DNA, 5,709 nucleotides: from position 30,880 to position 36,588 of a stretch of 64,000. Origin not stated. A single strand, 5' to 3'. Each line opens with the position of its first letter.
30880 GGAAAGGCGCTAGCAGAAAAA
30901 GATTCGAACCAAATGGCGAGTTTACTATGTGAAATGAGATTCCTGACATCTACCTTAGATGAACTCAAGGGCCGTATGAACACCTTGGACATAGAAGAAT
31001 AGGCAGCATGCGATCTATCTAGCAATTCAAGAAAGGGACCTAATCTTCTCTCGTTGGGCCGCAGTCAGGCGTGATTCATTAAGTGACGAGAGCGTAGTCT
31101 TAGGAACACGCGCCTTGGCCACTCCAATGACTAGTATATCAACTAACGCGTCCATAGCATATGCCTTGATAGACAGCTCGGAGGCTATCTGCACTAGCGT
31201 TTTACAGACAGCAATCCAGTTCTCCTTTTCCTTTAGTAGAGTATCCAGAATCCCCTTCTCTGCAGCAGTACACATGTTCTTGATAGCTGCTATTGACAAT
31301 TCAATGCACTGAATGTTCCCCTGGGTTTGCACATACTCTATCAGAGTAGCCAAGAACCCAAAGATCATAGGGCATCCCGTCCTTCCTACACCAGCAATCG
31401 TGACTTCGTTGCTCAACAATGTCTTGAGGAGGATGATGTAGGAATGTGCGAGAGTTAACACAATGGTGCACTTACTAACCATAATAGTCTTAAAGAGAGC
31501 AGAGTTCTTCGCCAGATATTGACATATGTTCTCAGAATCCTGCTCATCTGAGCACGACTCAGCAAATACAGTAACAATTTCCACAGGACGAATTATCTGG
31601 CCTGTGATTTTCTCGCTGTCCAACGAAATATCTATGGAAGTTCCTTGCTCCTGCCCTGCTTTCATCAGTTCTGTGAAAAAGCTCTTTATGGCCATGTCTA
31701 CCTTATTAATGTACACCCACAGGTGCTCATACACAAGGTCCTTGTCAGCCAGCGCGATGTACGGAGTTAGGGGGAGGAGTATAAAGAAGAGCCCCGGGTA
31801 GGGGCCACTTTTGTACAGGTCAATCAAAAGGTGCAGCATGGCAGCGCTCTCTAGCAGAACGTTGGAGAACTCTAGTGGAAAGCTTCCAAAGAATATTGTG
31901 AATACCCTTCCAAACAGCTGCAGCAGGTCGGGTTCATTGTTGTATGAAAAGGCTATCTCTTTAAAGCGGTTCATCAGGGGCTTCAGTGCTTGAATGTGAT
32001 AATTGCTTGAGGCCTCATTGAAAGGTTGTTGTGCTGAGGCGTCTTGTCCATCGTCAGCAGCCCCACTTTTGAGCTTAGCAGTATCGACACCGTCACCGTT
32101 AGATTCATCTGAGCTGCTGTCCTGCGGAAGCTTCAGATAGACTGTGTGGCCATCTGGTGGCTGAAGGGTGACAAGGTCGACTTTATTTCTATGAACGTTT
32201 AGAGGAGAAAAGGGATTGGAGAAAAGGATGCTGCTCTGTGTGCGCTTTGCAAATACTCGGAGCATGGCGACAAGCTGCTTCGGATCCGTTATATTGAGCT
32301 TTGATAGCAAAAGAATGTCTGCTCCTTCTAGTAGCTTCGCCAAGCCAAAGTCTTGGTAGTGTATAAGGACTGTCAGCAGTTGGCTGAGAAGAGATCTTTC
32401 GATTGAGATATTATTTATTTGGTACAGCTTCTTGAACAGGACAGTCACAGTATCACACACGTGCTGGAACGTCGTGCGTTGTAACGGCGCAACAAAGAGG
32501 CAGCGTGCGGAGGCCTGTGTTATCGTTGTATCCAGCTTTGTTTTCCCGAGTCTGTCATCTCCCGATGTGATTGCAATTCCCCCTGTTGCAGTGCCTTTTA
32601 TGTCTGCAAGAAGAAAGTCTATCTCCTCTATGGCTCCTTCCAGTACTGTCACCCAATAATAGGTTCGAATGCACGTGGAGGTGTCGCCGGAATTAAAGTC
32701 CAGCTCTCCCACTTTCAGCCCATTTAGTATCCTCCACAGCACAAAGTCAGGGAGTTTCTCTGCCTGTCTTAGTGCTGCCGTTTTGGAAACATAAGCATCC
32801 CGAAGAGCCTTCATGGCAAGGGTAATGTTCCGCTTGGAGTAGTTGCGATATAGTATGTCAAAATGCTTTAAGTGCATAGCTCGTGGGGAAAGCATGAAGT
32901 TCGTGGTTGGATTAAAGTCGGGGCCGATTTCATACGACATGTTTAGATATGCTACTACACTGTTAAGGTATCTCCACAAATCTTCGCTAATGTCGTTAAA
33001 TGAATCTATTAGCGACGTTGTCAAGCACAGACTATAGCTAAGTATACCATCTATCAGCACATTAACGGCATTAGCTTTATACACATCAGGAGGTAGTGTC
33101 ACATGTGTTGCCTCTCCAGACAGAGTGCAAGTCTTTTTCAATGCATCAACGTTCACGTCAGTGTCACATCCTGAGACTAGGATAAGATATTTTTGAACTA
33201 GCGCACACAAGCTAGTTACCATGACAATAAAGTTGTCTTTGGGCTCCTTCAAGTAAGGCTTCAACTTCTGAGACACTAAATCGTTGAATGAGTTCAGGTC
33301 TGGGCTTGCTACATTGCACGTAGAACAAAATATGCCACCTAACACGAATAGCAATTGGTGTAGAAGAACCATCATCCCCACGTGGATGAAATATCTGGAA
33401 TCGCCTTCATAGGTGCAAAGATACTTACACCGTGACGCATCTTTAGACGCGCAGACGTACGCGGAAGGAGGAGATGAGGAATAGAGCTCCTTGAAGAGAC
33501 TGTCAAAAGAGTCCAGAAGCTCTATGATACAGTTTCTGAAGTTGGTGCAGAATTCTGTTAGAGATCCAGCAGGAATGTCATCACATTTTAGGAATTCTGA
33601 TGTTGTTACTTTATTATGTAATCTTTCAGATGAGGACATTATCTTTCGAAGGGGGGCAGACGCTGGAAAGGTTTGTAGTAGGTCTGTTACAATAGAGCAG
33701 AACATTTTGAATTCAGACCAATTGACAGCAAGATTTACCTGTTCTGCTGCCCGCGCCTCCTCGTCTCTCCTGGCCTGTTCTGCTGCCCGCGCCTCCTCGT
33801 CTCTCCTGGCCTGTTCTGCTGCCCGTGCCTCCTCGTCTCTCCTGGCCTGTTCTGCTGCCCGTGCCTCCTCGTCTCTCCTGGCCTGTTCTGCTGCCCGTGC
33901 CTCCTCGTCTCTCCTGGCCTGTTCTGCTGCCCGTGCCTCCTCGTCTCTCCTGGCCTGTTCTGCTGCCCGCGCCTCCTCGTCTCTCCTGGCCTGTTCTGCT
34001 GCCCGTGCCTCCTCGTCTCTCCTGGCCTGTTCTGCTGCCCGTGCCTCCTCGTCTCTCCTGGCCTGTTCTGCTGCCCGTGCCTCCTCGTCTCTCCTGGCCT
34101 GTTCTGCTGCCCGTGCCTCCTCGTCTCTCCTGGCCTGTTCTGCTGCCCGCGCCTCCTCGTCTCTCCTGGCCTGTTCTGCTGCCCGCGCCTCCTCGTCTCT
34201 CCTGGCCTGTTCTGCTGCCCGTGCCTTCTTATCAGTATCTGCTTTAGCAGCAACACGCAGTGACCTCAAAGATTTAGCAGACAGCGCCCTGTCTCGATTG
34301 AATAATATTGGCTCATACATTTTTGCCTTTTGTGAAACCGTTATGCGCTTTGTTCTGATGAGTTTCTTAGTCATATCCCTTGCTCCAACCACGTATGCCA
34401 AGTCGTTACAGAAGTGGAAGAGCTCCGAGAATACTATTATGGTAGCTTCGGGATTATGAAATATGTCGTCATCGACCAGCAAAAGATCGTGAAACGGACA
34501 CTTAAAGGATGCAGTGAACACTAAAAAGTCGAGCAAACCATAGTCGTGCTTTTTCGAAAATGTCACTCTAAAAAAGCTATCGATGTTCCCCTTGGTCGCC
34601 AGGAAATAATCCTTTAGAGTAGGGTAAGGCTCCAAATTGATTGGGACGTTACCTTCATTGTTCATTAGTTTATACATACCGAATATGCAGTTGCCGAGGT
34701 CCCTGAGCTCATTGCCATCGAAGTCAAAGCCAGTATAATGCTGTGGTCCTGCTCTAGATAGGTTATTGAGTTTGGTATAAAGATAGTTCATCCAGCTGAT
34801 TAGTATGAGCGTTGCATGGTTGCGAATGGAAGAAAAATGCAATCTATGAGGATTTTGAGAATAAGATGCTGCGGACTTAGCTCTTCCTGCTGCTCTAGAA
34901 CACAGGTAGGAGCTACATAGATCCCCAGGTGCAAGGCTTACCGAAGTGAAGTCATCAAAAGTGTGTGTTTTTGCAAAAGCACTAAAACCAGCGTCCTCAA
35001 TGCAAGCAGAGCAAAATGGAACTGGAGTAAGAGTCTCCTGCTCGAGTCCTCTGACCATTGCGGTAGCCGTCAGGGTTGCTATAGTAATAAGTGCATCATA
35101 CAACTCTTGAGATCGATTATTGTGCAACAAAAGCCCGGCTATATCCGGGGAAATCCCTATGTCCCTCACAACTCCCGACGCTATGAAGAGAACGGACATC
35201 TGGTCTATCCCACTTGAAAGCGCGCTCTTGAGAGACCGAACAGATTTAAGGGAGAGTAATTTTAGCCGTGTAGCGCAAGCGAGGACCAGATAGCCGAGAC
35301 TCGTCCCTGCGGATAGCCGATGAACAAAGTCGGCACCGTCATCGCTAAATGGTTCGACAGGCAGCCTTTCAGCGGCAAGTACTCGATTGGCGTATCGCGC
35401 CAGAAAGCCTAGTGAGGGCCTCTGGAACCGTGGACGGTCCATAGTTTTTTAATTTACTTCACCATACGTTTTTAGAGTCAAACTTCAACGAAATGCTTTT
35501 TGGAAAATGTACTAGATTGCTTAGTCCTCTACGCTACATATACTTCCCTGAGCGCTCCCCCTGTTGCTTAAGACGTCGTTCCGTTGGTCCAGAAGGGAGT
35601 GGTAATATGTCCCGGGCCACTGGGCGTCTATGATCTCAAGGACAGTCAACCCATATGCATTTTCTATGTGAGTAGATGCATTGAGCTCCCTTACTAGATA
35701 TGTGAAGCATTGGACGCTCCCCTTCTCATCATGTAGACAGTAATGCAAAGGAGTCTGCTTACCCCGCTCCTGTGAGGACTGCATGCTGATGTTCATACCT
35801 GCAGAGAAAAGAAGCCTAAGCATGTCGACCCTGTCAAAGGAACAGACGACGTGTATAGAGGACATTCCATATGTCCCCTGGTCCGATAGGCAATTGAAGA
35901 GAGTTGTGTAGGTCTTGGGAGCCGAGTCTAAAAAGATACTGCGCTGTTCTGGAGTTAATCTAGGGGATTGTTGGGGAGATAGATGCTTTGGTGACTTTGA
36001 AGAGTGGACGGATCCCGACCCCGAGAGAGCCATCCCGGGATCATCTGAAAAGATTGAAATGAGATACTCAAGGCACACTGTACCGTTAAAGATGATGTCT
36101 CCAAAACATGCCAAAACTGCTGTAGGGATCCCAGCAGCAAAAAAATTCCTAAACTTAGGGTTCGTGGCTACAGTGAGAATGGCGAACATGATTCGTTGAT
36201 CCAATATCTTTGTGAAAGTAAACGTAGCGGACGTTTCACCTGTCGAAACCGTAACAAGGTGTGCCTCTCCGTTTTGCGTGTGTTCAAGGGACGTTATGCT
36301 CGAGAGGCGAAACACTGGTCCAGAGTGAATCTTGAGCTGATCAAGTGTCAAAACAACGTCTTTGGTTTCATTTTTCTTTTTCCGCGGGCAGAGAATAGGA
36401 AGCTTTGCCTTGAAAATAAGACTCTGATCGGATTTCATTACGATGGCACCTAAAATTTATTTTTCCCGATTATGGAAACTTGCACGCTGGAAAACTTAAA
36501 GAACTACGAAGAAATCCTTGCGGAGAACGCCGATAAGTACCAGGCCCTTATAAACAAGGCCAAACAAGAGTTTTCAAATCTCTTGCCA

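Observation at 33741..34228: Highly homogenised 36-bp coding minisatellite, (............) repeated about 14 times, inside a 1471-aa protein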

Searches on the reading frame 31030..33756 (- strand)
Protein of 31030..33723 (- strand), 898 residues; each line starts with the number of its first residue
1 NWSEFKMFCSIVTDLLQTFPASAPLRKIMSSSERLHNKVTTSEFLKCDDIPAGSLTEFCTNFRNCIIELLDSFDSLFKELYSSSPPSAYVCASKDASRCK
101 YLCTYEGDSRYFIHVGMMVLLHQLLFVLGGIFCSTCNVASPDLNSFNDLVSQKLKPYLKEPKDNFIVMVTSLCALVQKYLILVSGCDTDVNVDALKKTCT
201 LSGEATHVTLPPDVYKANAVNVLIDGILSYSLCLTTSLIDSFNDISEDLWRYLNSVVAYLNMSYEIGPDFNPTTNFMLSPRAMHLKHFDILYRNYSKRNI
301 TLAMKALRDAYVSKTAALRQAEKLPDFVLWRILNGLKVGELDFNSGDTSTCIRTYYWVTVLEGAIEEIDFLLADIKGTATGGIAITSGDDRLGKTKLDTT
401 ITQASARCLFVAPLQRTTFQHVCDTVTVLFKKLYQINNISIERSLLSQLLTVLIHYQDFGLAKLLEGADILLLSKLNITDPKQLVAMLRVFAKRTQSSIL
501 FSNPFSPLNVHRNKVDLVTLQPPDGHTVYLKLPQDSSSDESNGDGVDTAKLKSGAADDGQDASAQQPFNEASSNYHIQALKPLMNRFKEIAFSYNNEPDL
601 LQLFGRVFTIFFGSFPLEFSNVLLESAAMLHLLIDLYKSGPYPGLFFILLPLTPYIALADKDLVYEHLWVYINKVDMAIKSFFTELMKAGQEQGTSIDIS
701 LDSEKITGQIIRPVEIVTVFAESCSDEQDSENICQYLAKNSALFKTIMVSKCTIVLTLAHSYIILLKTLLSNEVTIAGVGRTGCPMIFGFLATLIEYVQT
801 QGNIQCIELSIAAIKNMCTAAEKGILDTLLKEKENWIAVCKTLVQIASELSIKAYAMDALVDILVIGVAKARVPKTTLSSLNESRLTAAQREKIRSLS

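Call 33: search_solved_structures(query=A2, max_evalue=1)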
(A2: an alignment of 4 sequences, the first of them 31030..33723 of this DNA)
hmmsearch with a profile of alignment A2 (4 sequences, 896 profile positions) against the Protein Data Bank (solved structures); distinct sequences matched with E-value up to 1: 1.
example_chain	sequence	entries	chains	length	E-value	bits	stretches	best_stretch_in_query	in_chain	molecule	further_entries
6kos_A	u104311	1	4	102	0.66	11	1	11-78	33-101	SUWA (Super WA20)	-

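Call 38: search_protein_families(library=pfam, proteins=[window:31030-33723:-], max_evalue=1)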
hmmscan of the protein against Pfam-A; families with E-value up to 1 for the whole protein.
window:31030-33723:- (898 aa): 0 families
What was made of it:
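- On ARM/HEAT alpha-solenoid (C-terminal domain only): No sequence-level match was found (calls 33, 38).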

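Call 49: predict_structure(alignment_id=A4)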
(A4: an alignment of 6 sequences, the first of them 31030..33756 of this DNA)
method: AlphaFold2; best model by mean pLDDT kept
length: 909 residues; sequences in the alignment: 6
mean_pLDDT: 60.5   pTM: 0.46
mean pLDDT of the five models: 60.5, 58.3, 56.9, 53.7, 53.7
residues with pLDDT >= 90: 0; 70-90: 355; 50-70: 290; < 50: 264
segments of 3 or more residues with pLDDT < 50: 1-12, 102-111, 114-118, 148-159, 196-230, 394-418, 473-591, 606-611, 636-639, 646-656, 668-674, 704-706
pLDDT, mean of each block of 10 residues (from residue 1): 31 60 72 80 75 56 70 81 80 60 46 50 65 73 54 43 62 70 77 49 29 23 33 68 70 63 75 66 61 64 76 80 74 77 74 68 79 86 78 43 27 39 68 79 74 73 64 44 43 42 36 31 30 32 31 25 25 29 43 50 50 52 50 50 49 48 49 51 60 66 55 61 63 62 67 70 72 79 71 70 79 79 86 75 77 84 81 86 82 77 76
secondary structure, 60 per line:
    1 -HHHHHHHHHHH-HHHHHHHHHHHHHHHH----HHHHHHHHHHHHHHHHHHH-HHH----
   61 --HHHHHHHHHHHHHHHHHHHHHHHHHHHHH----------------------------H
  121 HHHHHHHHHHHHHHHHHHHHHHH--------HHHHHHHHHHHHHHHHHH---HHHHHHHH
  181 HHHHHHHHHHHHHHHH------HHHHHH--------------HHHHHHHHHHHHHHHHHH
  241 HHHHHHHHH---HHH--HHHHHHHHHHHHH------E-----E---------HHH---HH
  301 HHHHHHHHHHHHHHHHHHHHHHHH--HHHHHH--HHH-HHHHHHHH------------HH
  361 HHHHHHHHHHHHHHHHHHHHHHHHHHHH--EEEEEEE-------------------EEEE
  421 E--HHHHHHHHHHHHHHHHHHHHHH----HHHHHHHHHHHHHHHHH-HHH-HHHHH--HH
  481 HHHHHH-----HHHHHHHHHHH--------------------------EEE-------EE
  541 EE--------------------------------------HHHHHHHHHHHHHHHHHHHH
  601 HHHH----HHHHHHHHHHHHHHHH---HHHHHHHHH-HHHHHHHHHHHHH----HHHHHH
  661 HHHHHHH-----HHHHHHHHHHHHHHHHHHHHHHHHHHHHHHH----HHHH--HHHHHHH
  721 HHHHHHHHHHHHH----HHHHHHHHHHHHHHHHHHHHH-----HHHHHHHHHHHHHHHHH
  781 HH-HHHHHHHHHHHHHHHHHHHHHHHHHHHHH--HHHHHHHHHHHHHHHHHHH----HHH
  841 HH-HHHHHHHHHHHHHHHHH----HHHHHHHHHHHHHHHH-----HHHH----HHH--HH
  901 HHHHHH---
elements in order (helices of 4 or more, strands of 3 or more residues): H2-12 H14-29 H34-52 H63-91 H120-143 H152-169 H173-196 H203-208 H223-249 H258-270 H299-324 H327-332 H339-346 H359-388 E391-397 E417-421 H424-445 H450-466 H472-476 H479-486 H492-502 E529-531 E539-542 H581-604 H609-624 H628-636 H638-650 H655-667 H673-703 H708-711 H714-733 H738-758 H764-782 H784-812 H815-833 H838-842 H844-860 H865-880 H886-889 H899-906
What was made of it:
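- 31030..33723 (-): C-terminal all-alpha domain (aa 574-1471), ARM/HEAT-like alpha-solenoid by fold comparison. Call 49: mean pLDDT 60.5.
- On ARM/HEAT alpha-solenoid (C-terminal domain only): The model has mean pLDDT 60.5 (call 49).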

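Call 53: fold_search(model_id=the predicted structure, library=pdb)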
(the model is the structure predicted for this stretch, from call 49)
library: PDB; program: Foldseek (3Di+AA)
matches with E <= 10: 497; with E <= 0.001: 2
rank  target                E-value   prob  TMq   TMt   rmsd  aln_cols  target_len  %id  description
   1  9ogb_A                5.9e-04  1.00  0.22  0.20  21.6       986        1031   10  Cryo-EM structure of human exportin-1 conjugated with selinexor and bound to yeast RAN-GTP and human ASB8-ELOB/C (released 2025-11-26)
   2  5gm6_G                8.2e-04  1.00  0.22  0.22  24.1       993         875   11  Cryo-EM structure of the activated spliceosome (Bact complex) at 3.5 angstrom resolution (released 2016-09-21)
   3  7w1m_D                1.3e-03  1.00  0.21  0.21  22.9      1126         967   10  Cryo-EM structure of human cohesin-CTCF-DNA complex (released 2023-05-31)
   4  7wtv_K                1.3e-03  0.98  0.17  0.16  21.2      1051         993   12  Cryo-EM structure of a human pre-40S ribosomal subunit - State RRP12-A2 (released 2022-10-19)
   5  8a9k_A                1.4e-03  0.97  0.16  0.15  24.5      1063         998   11  Cryo-EM structure of USP1-UAF1 bound to FANCI and mono-ubiquitinated FANCD2 with ML323 (consensus reconstruction) (released 2022-10-12)
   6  5dlq_B                1.5e-03  1.00  0.28  0.25  19.6      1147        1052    9  Crystal structure of RanGTP-Exportin 4-eIF5A complex (released 2016-06-22)
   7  3w3u                  2.1e-03  0.99  0.17  0.16  22.2      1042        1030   10  Crystal structure of Kap121p mutant R349A/Q350A/D353A/E396A/N430K/D438A/N477A (released 2013-04-10)
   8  8f0x_A                2.3e-03  1.00  0.19  0.19  21.5       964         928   10  Cryo-EM structure of Kap114 bound to H2A-H2B (released 2023-07-26)
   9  7kzq_U                3.0e-03  0.80  0.12  0.10  26.0      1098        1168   10  Structure of the human Fanconi anaemia Core-ID complex (released 2021-03-10)
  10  2bku_D                3.3e-03  0.99  0.19  0.20  26.5      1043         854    9  Kap95p:RanGTP complex (released 2005-05-04)
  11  4pjw_A                3.5e-03  0.99  0.22  0.22  20.4      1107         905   10  crystal structure of human Stromal Antigen 2 (SA2) in complex with Sister Chromatid Cohesion protein 1 (Scc1), with bo (released 2014-08-27)
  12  9ed4_A                3.9e-03  0.95  0.17  0.09  25.1      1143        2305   10  A composite map of mTORC1-Rag-Ragultor-4EBP1 on membrane (released 2025-09-10)
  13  7zjs_A                3.9e-03  0.93  0.16  0.16  23.0      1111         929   12  Structural basis of centromeric cohesion protection by SGO1 (released 2023-04-26)
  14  4a0c_B                4.2e-03  0.94  0.18  0.15  23.7      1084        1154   11  Structure of the CAND1-CUL4B-RBX1 complex (released 2011-11-30)
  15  7wtx_K                4.6e-03  0.97  0.18  0.18  20.8      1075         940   10  Cryo-EM structure of a human pre-40S ribosomal subunit - State RRP12-B1 (released 2022-10-19)
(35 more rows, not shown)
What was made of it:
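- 31030..33723 (-): Call 53: Foldseek hits to karyopherins and cohesin SA2, TM 0.2-0.28.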

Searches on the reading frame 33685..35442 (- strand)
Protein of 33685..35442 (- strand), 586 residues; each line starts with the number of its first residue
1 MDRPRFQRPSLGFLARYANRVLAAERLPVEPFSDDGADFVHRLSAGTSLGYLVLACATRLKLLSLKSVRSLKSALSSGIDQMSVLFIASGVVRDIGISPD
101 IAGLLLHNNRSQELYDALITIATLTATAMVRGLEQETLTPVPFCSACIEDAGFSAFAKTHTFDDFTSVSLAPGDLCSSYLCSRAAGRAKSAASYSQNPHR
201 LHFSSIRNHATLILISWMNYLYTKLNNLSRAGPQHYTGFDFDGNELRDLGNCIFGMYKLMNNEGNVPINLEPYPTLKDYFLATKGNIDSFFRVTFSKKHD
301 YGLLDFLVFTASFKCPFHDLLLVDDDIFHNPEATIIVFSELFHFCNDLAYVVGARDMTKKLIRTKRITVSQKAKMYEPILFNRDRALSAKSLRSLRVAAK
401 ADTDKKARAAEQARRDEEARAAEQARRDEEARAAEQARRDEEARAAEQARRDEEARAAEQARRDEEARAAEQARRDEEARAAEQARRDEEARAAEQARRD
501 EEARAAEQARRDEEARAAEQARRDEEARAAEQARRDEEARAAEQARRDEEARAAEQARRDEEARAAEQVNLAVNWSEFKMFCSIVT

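Call 48: predict_structure(alignment_id=A3)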
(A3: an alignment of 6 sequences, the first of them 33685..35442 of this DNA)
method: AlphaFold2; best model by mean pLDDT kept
length: 586 residues; sequences in the alignment: 6
mean_pLDDT: 48.6   pTM: 0.30
mean pLDDT of the five models: 48.6, 45.4, 45.2, 43.9, 39.4
residues with pLDDT >= 90: 0; 70-90: 99; 50-70: 157; < 50: 330
segments of 3 or more residues with pLDDT < 50: 1-12, 23-209, 231-236, 256-269, 293-305, 323-326, 330-332, 345-412
pLDDT, mean of each block of 10 residues (from residue 1): 33 50 36 30 36 46 45 40 39 42 39 41 40 31 24 24 25 27 30 37 47 51 52 46 54 50 42 53 54 42 48 51 49 52 47 31 34 29 23 28 35 55 70 73 75 76 77 77 76 75 74 73 70 67 66 64 56 56 57
secondary structure, 60 per line:
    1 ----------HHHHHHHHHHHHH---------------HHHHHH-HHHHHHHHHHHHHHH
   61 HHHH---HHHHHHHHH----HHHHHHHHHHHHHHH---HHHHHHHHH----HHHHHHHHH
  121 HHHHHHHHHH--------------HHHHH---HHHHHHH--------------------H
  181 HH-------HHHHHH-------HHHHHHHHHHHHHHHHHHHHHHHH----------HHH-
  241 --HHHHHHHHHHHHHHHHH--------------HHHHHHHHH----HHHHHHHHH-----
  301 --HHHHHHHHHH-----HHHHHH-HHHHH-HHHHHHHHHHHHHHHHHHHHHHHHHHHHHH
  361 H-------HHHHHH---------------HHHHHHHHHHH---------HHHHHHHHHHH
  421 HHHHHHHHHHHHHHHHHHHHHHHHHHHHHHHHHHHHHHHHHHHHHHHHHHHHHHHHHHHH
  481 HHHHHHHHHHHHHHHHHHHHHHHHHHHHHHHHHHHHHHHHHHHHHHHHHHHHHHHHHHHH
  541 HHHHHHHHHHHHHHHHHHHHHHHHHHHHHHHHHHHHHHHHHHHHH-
elements in order: H11-23 H39-44 H46-64 H68-76 H81-95 H99-107 H112-130 H145-149 H153-159 H190-195 H203-226 H243-259 H274-282 H287-295 H303-312 H318-323 H325-329 H331-361 H369-374 H390-400 H410-585
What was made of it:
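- On Single alpha-helix (SAH / ER/K) domain: AlphaFold2 helix over residues 410-585, pLDDT 70-77 (call 48).
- Helix: AlphaFold2 gives a continuous helix over residues 410-585 at pLDDT 70-77 (call 48). The fold of the N-domain is unknown (pLDDT below 50, call 48) and nothing is known about localisation or partners.
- Tried and rejected: The AlphaFold2 model of the N-domain was too poor (pLDDT below 50) to use for fold search (call 48).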

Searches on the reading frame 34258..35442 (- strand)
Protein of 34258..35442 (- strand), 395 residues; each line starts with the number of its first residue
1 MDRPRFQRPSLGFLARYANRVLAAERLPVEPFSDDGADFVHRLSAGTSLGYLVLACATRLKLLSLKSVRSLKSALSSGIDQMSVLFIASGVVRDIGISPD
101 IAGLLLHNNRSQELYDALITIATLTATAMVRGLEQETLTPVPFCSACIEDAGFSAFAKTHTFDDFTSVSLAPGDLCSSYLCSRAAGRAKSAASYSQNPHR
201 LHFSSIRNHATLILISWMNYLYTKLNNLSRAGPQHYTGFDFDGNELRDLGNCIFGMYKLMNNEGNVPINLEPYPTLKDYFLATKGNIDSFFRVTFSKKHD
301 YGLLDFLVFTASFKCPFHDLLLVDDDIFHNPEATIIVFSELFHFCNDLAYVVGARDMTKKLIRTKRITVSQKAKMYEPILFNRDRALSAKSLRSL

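Call 32: search_solved_structures(query=A1, max_evalue=1)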
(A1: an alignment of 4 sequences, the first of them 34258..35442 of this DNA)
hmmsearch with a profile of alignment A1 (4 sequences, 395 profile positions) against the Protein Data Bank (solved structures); distinct sequences matched with E-value up to 1: 0.
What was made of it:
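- Tried and rejected: PDB sequence profiles gave nothing for the N-domain and one insignificant hit for the C-domain (calls 32, 33).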

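Call 38: search_protein_families(library=pfam, proteins=[window:34258-35442:-], max_evalue=1)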
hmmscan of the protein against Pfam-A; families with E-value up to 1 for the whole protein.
window:34258-35442:- (395 aa): 0 families

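Call 45: search_protein_representatives(alignment_id=A1)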
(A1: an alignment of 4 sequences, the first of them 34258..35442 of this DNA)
Query: 4 sequences, 395 profile positions. Proteins with E-value up to 0.001 (for the whole library): 2; up to 1e-10: 2; up to 1e-30: 2. The best 2 are listed.
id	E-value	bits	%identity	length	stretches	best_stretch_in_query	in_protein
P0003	1.4e-239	811.0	-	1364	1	1-395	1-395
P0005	3.9e-182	621.9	-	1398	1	7-395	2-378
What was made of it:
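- Tried and rejected: An exhaustive HMMER profile search of the N-domain against 1.84 billion representatives returned only Giardia (call 45).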

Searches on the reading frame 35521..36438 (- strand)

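Call 38: search_protein_families(library=pfam, proteins=[window:35521-36438:-], max_evalue=1)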
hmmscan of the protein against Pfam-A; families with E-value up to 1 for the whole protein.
window:35521-36438:- (305 aa): 6 families
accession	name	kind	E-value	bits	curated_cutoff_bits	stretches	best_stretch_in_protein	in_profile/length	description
PF13637.12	Ank_4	-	1.8e-05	25.4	22.7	1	195-249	1-50/50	Ankyrin repeats (many copies)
PF12796.13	Ank_2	-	3.3e-05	24.8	27.3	1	187-255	27-85/90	Ankyrin repeats (3 copies)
PF13857.12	Ank_5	-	3.5e-05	24.5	27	1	186-233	11-55/56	Ankyrin repeats (many copies)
PF00023.36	Ank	-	6.7e-05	23.4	21.1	1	228-260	3-32/33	Ankyrin repeat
PF13606.12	Ank_3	-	0.0016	19.2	22.3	1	190-218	1-29/30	Ankyrin repeat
PF19285.4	NmU-R2_C_term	-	0.11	13.2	25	1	147-172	13-38/67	Neuromedin-U receptor 2, C-terminal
